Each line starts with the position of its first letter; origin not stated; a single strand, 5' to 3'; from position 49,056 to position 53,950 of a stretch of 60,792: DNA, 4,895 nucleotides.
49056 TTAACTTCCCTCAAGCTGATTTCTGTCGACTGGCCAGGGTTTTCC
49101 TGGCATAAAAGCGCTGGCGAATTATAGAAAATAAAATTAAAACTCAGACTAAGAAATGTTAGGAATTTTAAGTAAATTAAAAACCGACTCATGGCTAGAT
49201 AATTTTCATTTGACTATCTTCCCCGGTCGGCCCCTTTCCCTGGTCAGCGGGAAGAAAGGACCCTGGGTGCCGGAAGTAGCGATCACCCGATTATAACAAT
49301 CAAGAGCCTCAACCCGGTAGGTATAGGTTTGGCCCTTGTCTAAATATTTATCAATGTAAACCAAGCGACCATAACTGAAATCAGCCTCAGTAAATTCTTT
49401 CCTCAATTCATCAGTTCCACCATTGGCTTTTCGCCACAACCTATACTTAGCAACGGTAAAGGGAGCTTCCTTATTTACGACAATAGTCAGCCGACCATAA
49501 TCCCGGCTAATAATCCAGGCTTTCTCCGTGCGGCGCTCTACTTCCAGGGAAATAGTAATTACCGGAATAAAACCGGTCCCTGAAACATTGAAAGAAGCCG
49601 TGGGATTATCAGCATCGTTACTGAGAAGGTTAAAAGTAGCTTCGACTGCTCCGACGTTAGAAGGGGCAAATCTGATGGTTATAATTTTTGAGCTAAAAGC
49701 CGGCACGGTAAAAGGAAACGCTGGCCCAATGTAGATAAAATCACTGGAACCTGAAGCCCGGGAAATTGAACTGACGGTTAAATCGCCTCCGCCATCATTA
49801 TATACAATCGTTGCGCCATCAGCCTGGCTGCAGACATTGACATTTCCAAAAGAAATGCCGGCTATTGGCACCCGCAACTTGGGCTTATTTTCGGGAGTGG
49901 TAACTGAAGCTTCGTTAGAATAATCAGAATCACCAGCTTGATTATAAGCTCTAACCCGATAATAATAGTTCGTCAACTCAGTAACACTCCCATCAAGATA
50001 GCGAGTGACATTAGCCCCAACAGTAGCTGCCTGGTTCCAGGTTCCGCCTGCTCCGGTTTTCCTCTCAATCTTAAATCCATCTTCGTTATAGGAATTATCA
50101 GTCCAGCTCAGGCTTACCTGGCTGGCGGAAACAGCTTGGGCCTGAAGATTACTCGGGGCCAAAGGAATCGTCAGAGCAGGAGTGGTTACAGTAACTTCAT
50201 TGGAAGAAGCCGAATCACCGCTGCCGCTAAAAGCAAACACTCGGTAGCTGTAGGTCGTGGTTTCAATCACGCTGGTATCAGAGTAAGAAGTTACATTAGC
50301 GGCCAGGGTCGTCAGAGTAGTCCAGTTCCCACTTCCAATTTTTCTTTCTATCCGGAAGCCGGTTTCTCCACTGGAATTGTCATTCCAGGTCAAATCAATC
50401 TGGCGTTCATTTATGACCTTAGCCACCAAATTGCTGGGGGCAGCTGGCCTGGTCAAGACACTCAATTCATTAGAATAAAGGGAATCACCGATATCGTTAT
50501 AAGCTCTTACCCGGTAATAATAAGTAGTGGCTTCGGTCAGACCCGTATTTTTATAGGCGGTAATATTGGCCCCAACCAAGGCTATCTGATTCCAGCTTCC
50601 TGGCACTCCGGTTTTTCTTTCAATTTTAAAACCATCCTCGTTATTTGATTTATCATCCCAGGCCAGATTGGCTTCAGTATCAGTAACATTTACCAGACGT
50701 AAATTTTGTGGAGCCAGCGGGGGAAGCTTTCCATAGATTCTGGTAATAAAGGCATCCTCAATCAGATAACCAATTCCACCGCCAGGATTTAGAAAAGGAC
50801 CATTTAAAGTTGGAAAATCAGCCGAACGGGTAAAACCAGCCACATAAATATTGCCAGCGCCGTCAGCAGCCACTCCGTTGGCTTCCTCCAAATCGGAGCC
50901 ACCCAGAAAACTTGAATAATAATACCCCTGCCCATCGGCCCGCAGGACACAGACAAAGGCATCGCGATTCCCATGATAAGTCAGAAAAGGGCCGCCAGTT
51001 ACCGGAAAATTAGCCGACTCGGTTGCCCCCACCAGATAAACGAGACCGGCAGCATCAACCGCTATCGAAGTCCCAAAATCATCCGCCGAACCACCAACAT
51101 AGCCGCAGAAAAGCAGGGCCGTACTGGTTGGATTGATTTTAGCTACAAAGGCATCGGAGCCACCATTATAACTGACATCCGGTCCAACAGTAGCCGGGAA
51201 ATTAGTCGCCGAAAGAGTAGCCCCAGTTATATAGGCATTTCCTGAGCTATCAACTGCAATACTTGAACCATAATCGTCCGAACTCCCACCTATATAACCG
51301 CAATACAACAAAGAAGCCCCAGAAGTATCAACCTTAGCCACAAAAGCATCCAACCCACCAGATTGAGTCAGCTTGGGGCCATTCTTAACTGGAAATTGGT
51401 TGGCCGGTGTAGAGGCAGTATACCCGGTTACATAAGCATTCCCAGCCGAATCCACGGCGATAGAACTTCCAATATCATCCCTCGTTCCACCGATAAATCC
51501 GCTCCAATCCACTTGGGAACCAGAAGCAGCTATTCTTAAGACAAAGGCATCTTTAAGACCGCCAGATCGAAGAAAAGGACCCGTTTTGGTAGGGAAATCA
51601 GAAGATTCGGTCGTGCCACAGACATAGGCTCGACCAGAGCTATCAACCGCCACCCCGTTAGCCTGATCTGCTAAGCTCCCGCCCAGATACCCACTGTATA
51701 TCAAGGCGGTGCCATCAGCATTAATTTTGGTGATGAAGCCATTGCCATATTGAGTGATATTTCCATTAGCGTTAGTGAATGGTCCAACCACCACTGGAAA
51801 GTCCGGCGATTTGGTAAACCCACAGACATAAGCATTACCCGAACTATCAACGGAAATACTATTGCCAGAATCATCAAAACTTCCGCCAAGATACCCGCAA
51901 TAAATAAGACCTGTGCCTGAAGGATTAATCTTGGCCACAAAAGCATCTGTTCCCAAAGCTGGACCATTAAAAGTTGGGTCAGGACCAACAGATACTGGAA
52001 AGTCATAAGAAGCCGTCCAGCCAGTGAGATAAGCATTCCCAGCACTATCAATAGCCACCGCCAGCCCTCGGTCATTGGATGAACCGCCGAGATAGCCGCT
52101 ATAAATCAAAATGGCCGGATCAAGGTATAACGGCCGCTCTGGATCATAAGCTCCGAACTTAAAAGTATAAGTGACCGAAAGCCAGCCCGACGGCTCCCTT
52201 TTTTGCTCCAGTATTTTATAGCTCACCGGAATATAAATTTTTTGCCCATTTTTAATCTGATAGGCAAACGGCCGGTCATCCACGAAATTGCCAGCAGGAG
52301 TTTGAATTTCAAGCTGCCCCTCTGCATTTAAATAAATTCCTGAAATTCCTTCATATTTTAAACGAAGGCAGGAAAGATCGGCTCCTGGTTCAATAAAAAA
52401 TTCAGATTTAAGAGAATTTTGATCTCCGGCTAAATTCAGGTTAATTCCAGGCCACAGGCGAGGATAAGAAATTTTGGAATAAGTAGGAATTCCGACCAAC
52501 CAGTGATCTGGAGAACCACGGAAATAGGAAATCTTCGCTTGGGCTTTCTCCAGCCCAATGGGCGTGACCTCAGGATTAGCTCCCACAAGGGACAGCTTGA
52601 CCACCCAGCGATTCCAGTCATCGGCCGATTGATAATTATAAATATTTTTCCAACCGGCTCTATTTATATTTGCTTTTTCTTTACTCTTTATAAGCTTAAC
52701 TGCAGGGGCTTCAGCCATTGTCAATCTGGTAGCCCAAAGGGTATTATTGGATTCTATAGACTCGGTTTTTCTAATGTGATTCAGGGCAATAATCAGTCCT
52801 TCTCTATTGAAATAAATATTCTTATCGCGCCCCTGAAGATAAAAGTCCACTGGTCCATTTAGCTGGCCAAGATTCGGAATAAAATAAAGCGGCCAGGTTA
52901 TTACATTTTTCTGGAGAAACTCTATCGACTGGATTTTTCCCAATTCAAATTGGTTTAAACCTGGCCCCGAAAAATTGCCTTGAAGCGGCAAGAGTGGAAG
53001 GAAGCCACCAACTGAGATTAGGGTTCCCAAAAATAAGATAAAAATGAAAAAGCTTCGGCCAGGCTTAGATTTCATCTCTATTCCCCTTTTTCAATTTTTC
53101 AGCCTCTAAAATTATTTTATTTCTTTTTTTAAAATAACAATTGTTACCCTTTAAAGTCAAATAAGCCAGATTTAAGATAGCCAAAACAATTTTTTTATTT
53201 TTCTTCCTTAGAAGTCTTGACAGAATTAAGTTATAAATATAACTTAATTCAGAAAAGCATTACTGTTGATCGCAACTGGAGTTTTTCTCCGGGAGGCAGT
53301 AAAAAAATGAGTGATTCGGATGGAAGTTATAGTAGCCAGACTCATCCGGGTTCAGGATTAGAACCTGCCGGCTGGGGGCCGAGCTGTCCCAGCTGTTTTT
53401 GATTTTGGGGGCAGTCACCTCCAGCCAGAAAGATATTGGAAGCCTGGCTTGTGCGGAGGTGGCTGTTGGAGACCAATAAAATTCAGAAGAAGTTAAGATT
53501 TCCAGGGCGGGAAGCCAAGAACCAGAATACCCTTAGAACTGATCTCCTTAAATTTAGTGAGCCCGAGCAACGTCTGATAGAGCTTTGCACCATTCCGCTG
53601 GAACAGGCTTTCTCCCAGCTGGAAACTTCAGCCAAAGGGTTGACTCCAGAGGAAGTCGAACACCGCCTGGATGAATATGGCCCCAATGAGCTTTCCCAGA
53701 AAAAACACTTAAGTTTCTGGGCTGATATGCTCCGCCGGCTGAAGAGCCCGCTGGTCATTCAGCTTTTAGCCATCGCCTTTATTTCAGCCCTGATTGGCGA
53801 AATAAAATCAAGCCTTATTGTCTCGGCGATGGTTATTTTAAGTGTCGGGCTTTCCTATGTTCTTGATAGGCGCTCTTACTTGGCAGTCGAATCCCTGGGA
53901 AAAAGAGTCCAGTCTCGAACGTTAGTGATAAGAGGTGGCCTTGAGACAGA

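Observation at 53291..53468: Candidate uORF-controlled translational attenuator in the mgtA leader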

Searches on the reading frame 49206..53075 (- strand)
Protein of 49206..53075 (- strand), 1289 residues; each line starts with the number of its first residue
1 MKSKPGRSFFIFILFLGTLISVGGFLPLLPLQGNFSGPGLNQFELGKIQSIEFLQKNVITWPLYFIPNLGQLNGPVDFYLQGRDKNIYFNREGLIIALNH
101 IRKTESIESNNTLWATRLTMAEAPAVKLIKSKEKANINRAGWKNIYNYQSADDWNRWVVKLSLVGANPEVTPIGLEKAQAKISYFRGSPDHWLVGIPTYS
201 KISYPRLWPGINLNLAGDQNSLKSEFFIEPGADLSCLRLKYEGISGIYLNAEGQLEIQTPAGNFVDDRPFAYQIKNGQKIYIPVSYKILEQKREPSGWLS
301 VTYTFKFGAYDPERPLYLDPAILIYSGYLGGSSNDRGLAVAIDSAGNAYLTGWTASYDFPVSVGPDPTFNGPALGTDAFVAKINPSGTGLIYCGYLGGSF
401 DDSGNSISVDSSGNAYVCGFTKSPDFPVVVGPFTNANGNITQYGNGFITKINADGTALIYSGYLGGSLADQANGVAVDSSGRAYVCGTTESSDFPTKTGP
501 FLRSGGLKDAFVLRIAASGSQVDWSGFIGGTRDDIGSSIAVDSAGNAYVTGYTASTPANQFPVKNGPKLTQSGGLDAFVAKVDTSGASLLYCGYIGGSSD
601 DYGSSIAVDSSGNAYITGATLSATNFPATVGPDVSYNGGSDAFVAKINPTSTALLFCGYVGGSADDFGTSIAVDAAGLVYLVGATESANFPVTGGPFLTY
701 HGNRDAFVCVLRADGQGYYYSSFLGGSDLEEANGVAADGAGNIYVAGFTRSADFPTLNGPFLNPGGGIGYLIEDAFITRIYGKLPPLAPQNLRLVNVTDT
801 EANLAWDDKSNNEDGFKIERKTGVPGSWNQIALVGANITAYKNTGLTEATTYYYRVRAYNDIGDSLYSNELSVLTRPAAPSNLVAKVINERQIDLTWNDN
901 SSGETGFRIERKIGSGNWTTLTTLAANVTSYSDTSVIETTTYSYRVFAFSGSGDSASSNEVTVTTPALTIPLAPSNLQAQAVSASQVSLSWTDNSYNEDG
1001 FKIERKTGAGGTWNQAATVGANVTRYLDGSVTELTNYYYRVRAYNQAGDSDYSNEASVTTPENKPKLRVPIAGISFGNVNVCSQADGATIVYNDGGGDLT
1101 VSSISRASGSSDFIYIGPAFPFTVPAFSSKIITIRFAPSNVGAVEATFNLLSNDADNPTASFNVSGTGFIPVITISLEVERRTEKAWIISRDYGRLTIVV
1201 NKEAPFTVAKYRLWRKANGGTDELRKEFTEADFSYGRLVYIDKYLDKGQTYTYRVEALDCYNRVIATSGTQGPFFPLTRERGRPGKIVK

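Call 6: search_protein_families(library=ncbifam, proteins=[window:49206-53075:-])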
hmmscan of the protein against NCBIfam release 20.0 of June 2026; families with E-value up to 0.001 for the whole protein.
window:49206-53075:- (1289 aa): 2 families
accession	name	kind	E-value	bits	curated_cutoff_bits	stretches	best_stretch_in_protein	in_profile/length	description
NF047494.1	Lepto_SBBP_lipo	equivalog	4.2e-27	94.9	400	2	339-552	133-324/466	SBBP repeat beta-propeller lipoprotein, LipL53 family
NF012200.0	choice_anch_D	domain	1.2e-11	45.1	45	1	1064-1156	14-107/108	choice-of-anchor D domain-containing protein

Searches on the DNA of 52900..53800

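Call 3: search_rna_families(source=window, start=52900, end=53800, threshold=evalue, max_evalue=10, show_alignments=3)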
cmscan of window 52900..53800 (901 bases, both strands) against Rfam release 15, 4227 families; matches with E-value up to 10: 8.
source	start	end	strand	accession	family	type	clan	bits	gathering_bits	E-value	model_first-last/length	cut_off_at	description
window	53178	53219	+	RF02846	Ref84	Gene; antisense;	-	19.6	52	10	1-87/87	no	Enterococcus sRNA 84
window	52900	53007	+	RF01094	RF_site6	Cis-reg; frameshift_element;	-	19.3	90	4.2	1-118/118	no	Polymerase ribosomal frameshift site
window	53210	53262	-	RF03926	MIR1435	Gene; miRNA;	-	18.2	94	8.6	1-186/186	no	MIR1435 microRNA precursor family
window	53331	53386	-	RF01973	H19_2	Gene; lncRNA;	-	17.6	50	0.078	1-69/69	no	H19 conserved region 2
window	53418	53493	+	RF02619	BSnc115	Gene; sRNA;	-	16.8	115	1.7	1-91/91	no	Brucella sRNA 115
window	53464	53516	+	RF03071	Sodium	Cis-reg; riboswitch;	-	15.4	40.5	2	1-55/55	no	Na+ riboswitch aptamer (DUF1646)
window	53033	53085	-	RF00250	mir-TAR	Gene; miRNA;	-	14.8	40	8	1-61/61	no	Trans-activation response element (TAR)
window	53053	53129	-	RF01306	sR52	Gene; snRNA; snoRNA; CD-box;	-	12.4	50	9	1-60/60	no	Small nucleolar RNA sR52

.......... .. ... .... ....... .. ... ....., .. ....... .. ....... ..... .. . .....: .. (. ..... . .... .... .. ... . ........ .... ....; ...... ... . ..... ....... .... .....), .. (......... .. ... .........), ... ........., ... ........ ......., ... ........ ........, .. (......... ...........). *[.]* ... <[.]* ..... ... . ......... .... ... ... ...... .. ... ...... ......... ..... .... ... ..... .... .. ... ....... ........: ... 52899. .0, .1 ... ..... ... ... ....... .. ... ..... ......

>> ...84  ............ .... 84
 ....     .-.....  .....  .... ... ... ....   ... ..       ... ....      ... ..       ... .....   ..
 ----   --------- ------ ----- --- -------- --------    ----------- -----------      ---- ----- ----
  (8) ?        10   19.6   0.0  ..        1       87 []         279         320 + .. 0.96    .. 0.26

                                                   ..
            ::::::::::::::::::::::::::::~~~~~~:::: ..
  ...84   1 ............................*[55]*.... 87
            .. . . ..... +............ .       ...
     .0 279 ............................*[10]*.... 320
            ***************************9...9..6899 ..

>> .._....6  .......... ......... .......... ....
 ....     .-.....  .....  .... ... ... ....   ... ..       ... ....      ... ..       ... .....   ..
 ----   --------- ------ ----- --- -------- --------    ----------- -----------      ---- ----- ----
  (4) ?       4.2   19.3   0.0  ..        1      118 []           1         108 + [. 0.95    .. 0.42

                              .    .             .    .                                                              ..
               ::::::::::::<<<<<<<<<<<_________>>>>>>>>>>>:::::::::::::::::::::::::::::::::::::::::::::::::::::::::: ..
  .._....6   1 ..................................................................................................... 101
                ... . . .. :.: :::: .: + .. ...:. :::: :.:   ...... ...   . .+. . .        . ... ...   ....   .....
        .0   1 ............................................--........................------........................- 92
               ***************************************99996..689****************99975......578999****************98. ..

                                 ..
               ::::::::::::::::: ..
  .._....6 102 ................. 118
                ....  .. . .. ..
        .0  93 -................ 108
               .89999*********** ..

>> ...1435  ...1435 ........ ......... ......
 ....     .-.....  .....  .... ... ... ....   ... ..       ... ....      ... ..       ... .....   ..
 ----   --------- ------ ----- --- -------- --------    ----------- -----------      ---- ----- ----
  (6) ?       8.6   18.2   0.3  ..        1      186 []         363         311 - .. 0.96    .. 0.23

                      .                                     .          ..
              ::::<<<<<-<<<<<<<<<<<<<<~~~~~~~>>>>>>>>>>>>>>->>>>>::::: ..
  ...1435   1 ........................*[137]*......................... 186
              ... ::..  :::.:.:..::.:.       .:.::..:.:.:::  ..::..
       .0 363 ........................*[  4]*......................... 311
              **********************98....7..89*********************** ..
